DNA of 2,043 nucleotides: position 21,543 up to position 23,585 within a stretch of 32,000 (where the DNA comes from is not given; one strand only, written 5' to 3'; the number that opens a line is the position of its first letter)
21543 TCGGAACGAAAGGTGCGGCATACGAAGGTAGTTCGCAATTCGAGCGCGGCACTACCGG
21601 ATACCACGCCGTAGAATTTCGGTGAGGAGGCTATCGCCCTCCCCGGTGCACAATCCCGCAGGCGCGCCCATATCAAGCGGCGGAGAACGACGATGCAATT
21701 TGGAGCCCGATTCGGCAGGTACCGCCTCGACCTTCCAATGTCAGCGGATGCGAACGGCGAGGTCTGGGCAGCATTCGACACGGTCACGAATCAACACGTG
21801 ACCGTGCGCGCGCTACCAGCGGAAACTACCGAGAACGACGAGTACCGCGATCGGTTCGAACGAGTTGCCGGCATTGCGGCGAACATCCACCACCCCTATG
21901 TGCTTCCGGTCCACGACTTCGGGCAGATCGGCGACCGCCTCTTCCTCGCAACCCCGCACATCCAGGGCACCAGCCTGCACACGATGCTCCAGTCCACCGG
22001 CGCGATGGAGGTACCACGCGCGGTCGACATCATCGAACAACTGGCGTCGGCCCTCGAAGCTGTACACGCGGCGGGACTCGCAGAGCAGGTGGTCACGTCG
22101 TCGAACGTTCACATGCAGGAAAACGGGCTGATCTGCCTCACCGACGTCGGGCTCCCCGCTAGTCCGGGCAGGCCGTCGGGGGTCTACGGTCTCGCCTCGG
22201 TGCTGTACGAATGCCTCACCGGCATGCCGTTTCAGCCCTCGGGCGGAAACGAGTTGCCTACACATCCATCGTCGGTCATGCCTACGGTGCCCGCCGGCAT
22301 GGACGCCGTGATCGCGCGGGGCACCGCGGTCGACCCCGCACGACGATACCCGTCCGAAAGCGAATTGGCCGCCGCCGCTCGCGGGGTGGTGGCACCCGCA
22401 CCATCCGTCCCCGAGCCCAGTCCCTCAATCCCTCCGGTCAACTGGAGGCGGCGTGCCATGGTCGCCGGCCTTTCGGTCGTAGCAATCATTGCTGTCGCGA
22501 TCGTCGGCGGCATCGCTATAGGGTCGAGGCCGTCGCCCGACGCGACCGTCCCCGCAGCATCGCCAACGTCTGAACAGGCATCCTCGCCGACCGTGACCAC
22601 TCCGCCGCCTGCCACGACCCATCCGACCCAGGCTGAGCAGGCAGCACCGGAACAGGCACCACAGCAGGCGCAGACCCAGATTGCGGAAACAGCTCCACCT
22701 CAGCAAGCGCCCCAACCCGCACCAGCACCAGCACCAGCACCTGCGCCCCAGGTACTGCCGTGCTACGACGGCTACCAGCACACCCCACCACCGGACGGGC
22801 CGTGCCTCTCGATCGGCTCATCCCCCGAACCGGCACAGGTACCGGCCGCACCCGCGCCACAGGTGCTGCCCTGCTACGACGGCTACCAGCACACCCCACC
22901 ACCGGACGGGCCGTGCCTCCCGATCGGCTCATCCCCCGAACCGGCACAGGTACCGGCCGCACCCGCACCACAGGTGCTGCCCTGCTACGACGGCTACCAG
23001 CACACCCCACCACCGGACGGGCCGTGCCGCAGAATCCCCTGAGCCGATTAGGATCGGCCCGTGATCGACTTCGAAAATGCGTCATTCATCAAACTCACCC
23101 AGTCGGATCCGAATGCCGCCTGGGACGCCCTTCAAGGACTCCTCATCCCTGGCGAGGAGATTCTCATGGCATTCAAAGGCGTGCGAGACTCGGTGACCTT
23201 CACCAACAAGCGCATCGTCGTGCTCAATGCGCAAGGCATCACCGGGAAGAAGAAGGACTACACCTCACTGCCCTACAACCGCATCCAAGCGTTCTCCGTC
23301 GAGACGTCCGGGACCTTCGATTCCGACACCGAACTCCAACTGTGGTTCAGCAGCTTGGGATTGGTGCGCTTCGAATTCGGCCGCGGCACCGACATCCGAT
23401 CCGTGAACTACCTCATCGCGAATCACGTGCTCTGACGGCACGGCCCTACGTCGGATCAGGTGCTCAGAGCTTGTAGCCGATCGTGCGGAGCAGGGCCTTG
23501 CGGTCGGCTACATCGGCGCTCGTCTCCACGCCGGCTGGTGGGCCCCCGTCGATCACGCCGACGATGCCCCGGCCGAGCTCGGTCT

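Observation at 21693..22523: Membrane-anchored pseudokinase with most catalytic motifs substituted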

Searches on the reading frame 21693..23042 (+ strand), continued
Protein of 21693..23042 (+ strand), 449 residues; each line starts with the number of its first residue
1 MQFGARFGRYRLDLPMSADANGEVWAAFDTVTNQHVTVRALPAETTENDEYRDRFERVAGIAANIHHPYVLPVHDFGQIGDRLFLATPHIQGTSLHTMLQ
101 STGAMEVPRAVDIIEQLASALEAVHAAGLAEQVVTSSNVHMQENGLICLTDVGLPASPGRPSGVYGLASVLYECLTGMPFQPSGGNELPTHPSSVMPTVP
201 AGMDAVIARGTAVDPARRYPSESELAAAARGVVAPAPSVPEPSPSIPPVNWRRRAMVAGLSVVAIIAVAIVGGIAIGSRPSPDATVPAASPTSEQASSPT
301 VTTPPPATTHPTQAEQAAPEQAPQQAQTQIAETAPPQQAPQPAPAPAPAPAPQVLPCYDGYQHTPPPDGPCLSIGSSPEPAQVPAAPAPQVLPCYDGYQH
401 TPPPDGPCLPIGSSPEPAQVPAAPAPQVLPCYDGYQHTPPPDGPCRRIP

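Call 13: find_encoding_contigs(protein=P0004, flank=10000, max_places=2)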
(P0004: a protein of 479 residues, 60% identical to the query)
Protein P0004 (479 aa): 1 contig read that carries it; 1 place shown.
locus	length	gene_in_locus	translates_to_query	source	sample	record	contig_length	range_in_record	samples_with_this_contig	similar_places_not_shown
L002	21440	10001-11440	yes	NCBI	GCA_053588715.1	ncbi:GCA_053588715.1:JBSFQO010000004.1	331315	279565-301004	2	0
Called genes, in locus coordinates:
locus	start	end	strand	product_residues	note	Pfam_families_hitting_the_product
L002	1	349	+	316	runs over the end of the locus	PF22290:DmmA-like_N, PF00111:Fer2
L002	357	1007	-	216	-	PF00072:Response_reg, PF08281:Sigma70_r4_2, PF00196:GerE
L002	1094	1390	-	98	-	-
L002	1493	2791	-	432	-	PF01425:Amidase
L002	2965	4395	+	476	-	PF07690:MFS_1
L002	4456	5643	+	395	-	PF01613:Flavin_Reduct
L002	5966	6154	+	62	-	-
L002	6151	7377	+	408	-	PF08323:Glyco_transf_5 (faint), PF20706:GT4-conflict, PF13439:Glyco_transf_4, PF13477:Glyco_trans_4_2 (weak), PF13579:Glyco_trans_4_4, PF00534:Glycos_transf_1, PF13692:Glyco_trans_1_4, PF13524:Glyco_trans_1_2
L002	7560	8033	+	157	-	PF01740:STAS, PF13466:STAS_2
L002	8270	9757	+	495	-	PF00070:Pyr_redox (faint), PF00743:FMO-like, PF01266:DAO (faint), PF07992:Pyr_redox_2 (weak), PF13450:NAD_binding_8, PF13738:Pyr_redox_3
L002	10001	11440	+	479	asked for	PF00069:Pkinase, PF07714:PK_Tyr_Ser-Thr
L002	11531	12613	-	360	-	PF00005:ABC_tran, PF17912:OB_MalK, PF17850:CysA_C_terminal (weak)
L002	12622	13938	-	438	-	PF01547:SBP_bac_1, PF13416:SBP_bac_8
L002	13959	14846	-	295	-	PF00528:BPD_transp_1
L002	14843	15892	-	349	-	PF00528:BPD_transp_1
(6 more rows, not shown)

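Call 14: find_encoding_contigs(protein=P0008, flank=10000, max_places=2)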
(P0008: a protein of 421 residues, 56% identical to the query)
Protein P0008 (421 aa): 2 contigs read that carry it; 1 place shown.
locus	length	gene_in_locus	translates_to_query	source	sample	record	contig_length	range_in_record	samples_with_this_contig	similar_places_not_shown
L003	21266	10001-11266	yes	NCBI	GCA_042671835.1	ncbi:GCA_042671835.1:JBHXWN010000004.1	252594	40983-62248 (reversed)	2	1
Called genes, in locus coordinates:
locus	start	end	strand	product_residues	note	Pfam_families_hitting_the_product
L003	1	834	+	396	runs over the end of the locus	-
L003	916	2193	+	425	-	PF02518:HATPase_c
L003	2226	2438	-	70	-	PF03459:TOBE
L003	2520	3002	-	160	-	-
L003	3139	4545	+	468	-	PF01590:GAF, PF13185:GAF_2, PF13492:GAF_3, PF00990:GGDEF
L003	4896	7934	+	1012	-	PF00069:Pkinase, PF07714:PK_Tyr_Ser-Thr, PF13415:Beta-prop_FBX42, PF13964:Beta-prop_Calicin, PF24681:Kelch_KLHDC2_KLHL20_DRC7, PF24681:Kelch_KLHDC2_KLHL20_DRC7, PF01344:Kelch_1, PF13415:Beta-prop_FBX42, +24 more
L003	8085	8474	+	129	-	-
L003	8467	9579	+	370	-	PF09587:PGA_cap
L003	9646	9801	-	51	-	-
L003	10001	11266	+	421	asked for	PF00069:Pkinase, PF07714:PK_Tyr_Ser-Thr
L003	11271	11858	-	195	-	PF05908:Gamma_PGA_hydro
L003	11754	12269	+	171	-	-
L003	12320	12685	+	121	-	-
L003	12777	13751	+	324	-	PF01156:IU_nuc_hydro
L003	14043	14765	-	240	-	PF11303:DUF3105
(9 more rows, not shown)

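Call 15: find_encoding_contigs(protein=P0018, flank=10000, max_places=2)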
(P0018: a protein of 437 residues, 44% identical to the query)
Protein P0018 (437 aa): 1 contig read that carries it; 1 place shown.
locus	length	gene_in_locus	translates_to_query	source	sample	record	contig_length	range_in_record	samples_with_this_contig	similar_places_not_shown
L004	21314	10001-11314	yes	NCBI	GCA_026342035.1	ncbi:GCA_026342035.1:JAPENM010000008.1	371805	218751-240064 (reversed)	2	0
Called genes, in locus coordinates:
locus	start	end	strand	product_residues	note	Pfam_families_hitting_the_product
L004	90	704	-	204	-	PF00857:Isochorismatase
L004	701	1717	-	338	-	PF00355:Rieske, PF19298:KshA_C, PF19112:VanA_C (faint)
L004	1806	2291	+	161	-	PF13577:SnoaL_4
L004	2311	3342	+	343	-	PF00296:Bac_luciferase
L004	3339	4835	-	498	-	PF01039:Carboxyl_trans, PF03255:ACCA (faint)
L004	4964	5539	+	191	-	-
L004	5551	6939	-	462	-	PF03007:WS_DGAT_cat, PF06974:WS_DGAT_C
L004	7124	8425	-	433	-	PF04909:Amidohydro_2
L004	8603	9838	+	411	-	PF01566:Nramp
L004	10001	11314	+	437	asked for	PF00069:Pkinase (weak), PF07714:PK_Tyr_Ser-Thr (weak)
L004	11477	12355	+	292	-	PF00106:adh_short, PF08659:KR, PF13561:adh_short_C2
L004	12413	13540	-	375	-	PF08240:ADH_N, PF00107:ADH_zinc_N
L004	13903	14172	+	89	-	-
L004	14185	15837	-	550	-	PF12838:Fer4_7 (weak), PF00037:Fer4, PF12797:Fer4_2 (weak), PF12837:Fer4_6 (weak), PF07992:Pyr_redox_2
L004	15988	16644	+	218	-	PF00521:DNA_topoisoIV (weak)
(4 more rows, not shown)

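Call 16: find_encoding_contigs(protein=P0019, flank=10000, max_places=2)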
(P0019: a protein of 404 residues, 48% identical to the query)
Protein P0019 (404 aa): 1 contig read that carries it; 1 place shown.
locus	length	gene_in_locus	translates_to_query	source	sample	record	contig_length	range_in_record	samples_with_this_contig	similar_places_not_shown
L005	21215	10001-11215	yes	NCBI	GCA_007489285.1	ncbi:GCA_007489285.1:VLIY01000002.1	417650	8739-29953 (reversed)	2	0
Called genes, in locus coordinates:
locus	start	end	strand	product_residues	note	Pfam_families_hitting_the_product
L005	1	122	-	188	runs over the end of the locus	PF13411:MerR_1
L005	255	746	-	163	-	PF02577:BFN_dom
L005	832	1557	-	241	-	PF00376:MerR, PF13411:MerR_1, PF28507:Rv1828_C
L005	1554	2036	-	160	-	PF16697:Yop-YscD_cpl, PF00498:FHA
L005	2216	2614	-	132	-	PF01597:GCV_H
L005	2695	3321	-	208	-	PF01066:CDP-OH_P_transf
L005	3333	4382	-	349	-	PF20067:SSL_N, PF01436:NHL (faint), PF08450:SGL, PF03088:Str_synth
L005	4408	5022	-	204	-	PF00293:NUDIX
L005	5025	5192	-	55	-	-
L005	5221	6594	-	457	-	PF00171:Aldedh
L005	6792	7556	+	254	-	PF17964:Big_10, PF03734:YkuD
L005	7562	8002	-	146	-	PF01613:Flavin_Reduct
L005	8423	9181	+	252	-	PF09900:DUF2127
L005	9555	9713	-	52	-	PF14013:MT0933_antitox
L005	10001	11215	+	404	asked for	PF07714:PK_Tyr_Ser-Thr (weak)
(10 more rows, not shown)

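Call 28: search_protein_families(library=pfam, proteins=[P0023, P0045, P0066, P0050], max_evalue=0.1)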
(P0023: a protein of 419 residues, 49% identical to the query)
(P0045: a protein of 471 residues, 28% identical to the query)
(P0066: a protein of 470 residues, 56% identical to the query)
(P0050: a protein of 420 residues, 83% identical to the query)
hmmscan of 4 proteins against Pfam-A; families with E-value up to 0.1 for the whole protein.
P0023 (419 aa): 1 family
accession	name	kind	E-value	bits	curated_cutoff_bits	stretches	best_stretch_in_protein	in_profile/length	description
PF23678.1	YqhI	-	8.2e-06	25.5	27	0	258-269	11-22/36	YqhI-like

P0045 (471 aa): 0 families

P0066 (470 aa): 0 families

P0050 (420 aa): 0 families

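Call 36: search_solved_structures(query=P0045, max_evalue=0.01, show_alignments=1)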
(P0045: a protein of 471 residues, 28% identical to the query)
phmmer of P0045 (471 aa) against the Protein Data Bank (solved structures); distinct sequences matched with E-value up to 0.01: 8.
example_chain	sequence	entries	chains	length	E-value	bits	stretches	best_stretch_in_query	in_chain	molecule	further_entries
3otv_A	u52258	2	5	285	3.1e-63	217.9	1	17-264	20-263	PROBABLE CONSERVED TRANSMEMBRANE PROTEIN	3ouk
3uqc_A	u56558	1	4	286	3.1e-63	217.9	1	17-264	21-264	PROBABLE CONSERVED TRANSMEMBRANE PROTEIN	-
3oun_B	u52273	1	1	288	3.2e-63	217.9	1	17-264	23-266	PROBABLE CONSERVED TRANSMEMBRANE PROTEIN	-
9ruj_A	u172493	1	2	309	2.8e-05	26.8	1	16-168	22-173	Serine/threonine-protein kinase StkP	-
9ruk_A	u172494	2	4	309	3.2e-05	26.6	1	15-167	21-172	Serine/threonine-protein kinase StkP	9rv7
9ru3_A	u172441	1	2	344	9.6e-05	25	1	25-167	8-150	Serine/threonine-protein kinase StkP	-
9ymt_A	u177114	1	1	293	0.00021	23.9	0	177-247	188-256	Serine/Threonine Kinase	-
4eqm_A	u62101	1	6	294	0.00022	23.9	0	177-247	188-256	Protein kinase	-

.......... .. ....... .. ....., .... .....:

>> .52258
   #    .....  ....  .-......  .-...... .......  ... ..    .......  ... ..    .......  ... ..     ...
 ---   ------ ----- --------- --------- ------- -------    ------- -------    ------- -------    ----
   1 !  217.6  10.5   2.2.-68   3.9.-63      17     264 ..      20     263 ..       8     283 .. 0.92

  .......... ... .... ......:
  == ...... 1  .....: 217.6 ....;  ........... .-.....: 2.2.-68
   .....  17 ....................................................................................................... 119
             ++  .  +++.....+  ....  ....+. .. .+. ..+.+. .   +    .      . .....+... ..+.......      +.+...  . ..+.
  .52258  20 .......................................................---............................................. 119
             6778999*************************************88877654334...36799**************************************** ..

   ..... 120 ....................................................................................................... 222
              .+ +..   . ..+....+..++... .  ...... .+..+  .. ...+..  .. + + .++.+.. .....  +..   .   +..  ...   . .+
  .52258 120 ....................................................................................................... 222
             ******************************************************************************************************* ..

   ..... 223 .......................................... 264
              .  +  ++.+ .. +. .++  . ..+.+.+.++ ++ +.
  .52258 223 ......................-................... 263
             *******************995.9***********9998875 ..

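Call 61: search_protein_representatives(alignment_id=A3)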
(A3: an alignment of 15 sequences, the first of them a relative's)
Query: 15 sequences, 432 profile positions. Proteins with E-value up to 0.001 (for the whole library): 712917; up to 1e-10: 425633; up to 1e-30: 8861. The best 150 are listed.
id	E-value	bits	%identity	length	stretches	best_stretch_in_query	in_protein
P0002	5.6e-229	777.2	-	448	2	1-431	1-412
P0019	7.1e-157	539.6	-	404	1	1-431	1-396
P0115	1.8e-113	396.6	-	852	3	4-241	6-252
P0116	8.5e-110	384.5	-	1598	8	3-161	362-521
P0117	1.8e-109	383.4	-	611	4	6-156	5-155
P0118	4.4e-101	355.8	-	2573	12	6-143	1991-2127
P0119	1.4e-93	331.1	-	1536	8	7-158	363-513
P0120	2.0e-87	310.8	-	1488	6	7-158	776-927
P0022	5.0e-81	289.7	-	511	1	1-160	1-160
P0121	1.0e-79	285.4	-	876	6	3-156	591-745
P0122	3.6e-78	280.3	-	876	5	7-153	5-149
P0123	1.3e-76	275.2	-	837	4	6-159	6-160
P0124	9.5e-76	272.3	-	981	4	9-156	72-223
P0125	3.9e-75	270.3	-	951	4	21-163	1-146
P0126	4.2e-75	270.2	-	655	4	3-166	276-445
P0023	2.6e-59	218.1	-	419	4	339-428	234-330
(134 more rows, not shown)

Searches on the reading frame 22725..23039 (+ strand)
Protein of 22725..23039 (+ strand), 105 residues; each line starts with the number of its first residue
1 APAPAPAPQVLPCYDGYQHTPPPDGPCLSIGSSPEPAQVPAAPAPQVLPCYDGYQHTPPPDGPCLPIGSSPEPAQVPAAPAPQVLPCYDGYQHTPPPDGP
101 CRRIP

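Call 29: find_homologous_proteins(query=window:22725-23039:+, max_evalue=0.001)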
Query window:22725-23039:+: 8000 candidates shared short words with the query, none scored E <= 0.001.

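Call 56: predict_structure(alignment_id=A4)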
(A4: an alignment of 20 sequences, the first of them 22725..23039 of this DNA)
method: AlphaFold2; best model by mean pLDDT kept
length: 105 residues; sequences in the alignment: 20
mean_pLDDT: 75.2   pTM: 0.28
mean pLDDT of the five models: 75.2, 72.9, 70.1, 69.6, 67.9
residues with pLDDT >= 90: 15; 70-90: 54; 50-70: 33; < 50: 3
segments of 3 or more residues with pLDDT < 50: 1-3
pLDDT, mean of each block of 10 residues (from residue 1): 59 81 75 59 67 87 83 69 81 86 86
secondary structure, 60 per line:
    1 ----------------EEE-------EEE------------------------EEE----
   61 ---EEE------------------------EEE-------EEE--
elements in order: E17-19 E27-29 E54-56 E64-66 E91-93 E101-103

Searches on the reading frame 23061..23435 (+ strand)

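Call 11: search_protein_families(library=pfam, proteins=[window:23061-23435:+], max_evalue=0.001)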
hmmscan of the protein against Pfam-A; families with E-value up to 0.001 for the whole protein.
window:23061-23435:+ (124 aa): 2 families
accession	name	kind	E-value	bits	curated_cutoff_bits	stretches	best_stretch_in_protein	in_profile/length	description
PF08000.17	bPH_1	-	1.8e-37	128.5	27.7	1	5-123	3-122/122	Bacterial PH domain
PF14470.12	bPH_3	-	1.3e-06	29.2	23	1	30-82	3-60/95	Bacterial PH domain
